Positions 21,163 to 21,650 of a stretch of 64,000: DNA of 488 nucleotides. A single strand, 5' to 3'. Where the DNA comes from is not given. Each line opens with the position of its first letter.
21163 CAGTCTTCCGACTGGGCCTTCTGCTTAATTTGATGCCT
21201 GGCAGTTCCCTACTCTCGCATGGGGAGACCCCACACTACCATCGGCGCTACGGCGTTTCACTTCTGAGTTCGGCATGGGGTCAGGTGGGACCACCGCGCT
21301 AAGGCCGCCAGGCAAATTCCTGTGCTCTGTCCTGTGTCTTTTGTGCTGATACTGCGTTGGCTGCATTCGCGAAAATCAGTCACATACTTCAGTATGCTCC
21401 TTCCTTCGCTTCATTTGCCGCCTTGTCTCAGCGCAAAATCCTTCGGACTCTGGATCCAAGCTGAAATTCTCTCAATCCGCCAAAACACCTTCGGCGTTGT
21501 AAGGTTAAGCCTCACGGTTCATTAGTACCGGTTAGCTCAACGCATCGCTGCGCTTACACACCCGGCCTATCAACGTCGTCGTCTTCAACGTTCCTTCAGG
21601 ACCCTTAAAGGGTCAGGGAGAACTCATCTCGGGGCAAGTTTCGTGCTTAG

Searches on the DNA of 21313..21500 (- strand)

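Call 7: search_dna_similar(query=window:21313-21500:-, collection=ecoli_genomes, mode=near, max_rows=10)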
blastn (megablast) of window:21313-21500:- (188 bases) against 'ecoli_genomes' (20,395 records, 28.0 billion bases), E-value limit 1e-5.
Records with a match: 1982; places in all: 5106; records where one place covers at least 80% of the query: 368.
Genomes with a match: 1981 of 5426; with a place that covers at least 80% of the query: 368. Places per genome that has any: lowest 1, median 2, highest 7. On chromosomes: 5105 places; on plasmids: 1.
Best place of each record, by identity: >=99% 11; 95-99% 361; 90-95% 1; 80-90% 1609.
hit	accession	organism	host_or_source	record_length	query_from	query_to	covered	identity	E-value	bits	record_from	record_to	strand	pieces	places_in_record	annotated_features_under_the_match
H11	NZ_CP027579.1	Escherichia coli strain 2013C-4282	Homo sapiens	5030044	1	188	100%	100.0%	6e-93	348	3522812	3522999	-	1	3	none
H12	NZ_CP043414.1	Escherichia coli strain EC42405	bovine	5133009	1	188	100%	100.0%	6e-93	348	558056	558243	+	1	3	none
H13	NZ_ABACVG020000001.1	Escherichia coli strain 2020CK-00188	Homo sapiens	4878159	1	188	100%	100.0%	6e-93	348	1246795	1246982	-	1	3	none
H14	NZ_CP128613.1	Escherichia coli strain WL297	Homo sapiens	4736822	1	188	100%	100.0%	6e-93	348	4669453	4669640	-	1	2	none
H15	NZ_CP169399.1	Escherichia coli strain MFDS1022581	Animal source foods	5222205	1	188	100%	99.5%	3e-91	342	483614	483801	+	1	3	none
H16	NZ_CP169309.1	Escherichia coli strain MFDS1019527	cattle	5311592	1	188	100%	99.5%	3e-91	342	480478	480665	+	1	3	none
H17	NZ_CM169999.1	Escherichia coli strain N96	Tibetan Pig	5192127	1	188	100%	99.5%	3e-91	342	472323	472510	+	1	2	none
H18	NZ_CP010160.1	Escherichia coli strain H1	not applicable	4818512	1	188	100%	97.9%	3e-86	326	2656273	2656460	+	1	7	none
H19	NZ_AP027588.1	Escherichia coli strain LR-64-1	Homo sapiens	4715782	1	188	100%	97.9%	3e-86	326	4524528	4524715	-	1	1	none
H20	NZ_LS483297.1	Escherichia coli strain NCTC11023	missing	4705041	1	188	100%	97.9%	3e-86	326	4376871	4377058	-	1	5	none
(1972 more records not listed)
